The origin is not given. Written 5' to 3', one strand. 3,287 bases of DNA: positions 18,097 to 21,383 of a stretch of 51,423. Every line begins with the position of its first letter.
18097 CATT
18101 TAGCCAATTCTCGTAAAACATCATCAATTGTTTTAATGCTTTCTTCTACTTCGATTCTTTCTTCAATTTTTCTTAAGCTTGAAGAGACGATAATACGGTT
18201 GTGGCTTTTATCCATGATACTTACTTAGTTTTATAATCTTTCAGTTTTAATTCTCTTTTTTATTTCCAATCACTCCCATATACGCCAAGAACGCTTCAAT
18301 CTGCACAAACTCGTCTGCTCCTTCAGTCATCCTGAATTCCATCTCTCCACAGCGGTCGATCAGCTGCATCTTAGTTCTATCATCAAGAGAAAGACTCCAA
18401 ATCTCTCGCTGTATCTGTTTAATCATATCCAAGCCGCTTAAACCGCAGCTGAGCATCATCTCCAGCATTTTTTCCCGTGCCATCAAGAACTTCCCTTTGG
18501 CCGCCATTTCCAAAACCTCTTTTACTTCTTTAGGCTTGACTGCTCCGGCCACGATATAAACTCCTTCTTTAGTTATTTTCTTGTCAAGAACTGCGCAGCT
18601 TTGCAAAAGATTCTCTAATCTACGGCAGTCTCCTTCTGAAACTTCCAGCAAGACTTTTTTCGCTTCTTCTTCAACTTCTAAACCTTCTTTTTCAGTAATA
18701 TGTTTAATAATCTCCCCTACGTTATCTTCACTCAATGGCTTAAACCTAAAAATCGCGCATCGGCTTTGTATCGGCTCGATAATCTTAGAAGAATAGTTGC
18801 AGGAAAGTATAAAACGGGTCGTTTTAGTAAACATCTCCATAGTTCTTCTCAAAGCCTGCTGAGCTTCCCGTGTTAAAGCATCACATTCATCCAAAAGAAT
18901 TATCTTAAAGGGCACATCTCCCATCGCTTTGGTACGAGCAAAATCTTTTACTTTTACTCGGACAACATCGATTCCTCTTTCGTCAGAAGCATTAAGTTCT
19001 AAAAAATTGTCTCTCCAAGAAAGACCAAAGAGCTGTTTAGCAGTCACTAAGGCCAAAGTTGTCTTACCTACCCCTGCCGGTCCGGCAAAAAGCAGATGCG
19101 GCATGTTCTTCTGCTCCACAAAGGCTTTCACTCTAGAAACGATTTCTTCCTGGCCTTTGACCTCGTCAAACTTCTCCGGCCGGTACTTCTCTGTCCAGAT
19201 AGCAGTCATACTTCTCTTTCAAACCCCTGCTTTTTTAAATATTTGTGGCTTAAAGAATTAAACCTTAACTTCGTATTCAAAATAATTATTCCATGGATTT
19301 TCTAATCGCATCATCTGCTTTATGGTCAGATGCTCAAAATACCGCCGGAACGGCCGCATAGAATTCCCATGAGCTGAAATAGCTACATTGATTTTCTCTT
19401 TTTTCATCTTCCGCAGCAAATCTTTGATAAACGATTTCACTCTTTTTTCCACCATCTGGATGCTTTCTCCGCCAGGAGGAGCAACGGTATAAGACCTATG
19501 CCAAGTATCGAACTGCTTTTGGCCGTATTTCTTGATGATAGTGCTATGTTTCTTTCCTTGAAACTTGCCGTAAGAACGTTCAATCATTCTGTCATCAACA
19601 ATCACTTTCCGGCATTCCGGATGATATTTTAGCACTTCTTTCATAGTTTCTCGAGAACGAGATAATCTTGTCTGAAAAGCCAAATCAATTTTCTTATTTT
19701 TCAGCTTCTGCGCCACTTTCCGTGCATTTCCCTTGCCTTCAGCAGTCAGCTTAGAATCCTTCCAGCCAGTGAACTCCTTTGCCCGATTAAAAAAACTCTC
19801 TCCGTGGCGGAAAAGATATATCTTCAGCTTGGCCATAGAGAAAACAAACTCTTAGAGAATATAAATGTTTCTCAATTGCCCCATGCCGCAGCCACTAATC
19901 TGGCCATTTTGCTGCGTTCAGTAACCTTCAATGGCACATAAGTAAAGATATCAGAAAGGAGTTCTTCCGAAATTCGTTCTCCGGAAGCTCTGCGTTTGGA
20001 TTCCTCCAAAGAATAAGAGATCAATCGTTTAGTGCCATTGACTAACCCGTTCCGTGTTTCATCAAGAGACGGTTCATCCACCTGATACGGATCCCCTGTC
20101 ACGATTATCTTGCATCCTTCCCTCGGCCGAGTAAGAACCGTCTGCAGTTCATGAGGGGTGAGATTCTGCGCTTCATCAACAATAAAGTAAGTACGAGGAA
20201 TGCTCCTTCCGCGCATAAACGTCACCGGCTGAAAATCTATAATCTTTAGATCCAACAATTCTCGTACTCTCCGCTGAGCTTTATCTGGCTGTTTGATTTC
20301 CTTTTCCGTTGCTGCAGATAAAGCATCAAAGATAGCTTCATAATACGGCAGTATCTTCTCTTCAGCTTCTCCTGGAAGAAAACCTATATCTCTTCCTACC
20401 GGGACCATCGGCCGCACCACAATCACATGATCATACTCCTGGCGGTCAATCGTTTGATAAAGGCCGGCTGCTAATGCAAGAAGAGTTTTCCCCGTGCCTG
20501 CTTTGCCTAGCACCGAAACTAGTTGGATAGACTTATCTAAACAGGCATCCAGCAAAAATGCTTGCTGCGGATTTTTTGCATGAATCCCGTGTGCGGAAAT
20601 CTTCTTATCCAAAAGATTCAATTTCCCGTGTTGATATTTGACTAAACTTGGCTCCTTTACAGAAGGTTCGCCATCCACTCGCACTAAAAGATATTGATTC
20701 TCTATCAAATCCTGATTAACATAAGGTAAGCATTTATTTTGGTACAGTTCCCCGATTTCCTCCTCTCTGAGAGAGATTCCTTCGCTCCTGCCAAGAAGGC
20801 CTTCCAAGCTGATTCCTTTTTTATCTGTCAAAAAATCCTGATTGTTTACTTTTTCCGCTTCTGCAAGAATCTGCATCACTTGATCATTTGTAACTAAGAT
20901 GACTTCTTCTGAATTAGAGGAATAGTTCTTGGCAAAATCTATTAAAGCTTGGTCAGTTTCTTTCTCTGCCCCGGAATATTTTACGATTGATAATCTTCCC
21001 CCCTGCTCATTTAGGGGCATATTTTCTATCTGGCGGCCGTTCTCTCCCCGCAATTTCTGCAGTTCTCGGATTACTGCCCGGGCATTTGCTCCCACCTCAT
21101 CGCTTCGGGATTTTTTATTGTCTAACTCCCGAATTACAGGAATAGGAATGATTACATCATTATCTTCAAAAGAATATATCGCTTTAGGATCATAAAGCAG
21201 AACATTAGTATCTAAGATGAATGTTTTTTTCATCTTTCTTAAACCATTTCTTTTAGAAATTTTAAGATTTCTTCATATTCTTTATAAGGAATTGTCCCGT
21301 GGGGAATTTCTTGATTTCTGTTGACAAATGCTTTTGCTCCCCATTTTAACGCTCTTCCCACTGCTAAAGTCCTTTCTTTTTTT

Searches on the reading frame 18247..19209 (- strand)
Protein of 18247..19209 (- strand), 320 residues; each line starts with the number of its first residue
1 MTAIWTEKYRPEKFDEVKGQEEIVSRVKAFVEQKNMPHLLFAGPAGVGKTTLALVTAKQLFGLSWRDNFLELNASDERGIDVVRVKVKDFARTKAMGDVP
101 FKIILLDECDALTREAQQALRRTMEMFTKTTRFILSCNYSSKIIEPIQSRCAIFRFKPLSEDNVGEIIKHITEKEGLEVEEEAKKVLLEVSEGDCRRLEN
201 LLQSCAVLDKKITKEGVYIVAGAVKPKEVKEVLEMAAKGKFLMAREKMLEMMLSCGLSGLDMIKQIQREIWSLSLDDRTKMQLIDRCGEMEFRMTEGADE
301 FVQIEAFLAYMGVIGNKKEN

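Call 32: search_protein_families(library=pfam, proteins=[window:18247-19209:-], max_evalue=0.001)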
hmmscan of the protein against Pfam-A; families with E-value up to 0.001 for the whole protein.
window:18247-19209:- (320 aa): 12 families
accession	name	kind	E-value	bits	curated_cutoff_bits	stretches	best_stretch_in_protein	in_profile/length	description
PF08542.16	Rep_fac_C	-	3.1e-18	66.4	23.6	1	225-309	2-87/88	Replication factor C C-terminal domain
PF00004.35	AAA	-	2.1e-16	61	21.2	1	39-158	1-130/131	ATPase family associated with various cellular activities (AAA)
PF13177.12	DNA_pol3_delta2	-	8e-14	52.4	27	1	80-159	83-160/161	DNA polymerase III, delta subunit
PF05496.18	RuvB_N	-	7e-08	32.8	27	1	10-60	2-57/159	Holliday junction DNA helicase RuvB P-loop domain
PF13173.12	AAA_14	-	8.6e-06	26.2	27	1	39-160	5-124/129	AAA domain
PF03215.21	Rad17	-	1.6e-05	25.3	23.8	1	4-68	8-76/186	Rad17 P-loop domain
PF04851.21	ResIII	-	4e-05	24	22.5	1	18-70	6-57/164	Type III restriction enzyme, res subunit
PF13238.12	AAA_18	-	0.0001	23.2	29.4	0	40-127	2-66/128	AAA domain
PF07724.20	AAA_2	-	0.00027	21.4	27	0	38-125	5-100/166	AAA domain (Cdc48 subfamily)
PF01078.27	Mg_chelatase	-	0.0004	20.3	20.3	0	14-60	2-46/207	Magnesium chelatase, subunit ChlI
PF25361.1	AAA_lid_RFC1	-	0.00053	19.8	34.9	0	166-214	6-54/59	RFC1-like, AAA+ ATPase lid domain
PF16193.11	AAA_assoc_2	-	0.00059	20.5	34.3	0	174-217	2-44/81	AAA C-terminal domain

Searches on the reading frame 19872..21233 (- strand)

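Call 33: search_protein_families(library=pfam, proteins=[window:19872-21233:-], max_evalue=0.001)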
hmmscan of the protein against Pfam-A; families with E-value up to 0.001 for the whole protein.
window:19872-21233:- (453 aa): 6 families
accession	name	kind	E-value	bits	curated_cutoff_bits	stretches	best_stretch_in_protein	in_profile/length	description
PF02562.22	PhoH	-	3.3e-44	151.3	27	1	217-404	2-175/205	PhoH-like protein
PF13638.12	PIN_4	-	1.3e-26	93.9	21.9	1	5-133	1-130/132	PIN domain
PF13604.12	AAA_30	-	3.7e-07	30.5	27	1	221-387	3-130/191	AAA domain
PF13401.12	AAA_22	-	0.0004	21.2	27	0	238-382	7-124/130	AAA domain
PF13245.12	AAA_19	-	0.00066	20.3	25.1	0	341-385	85-129/134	AAA domain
PF13191.12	AAA_16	-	0.00071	20.6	32.6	0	227-365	15-151/167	AAA ATPase domain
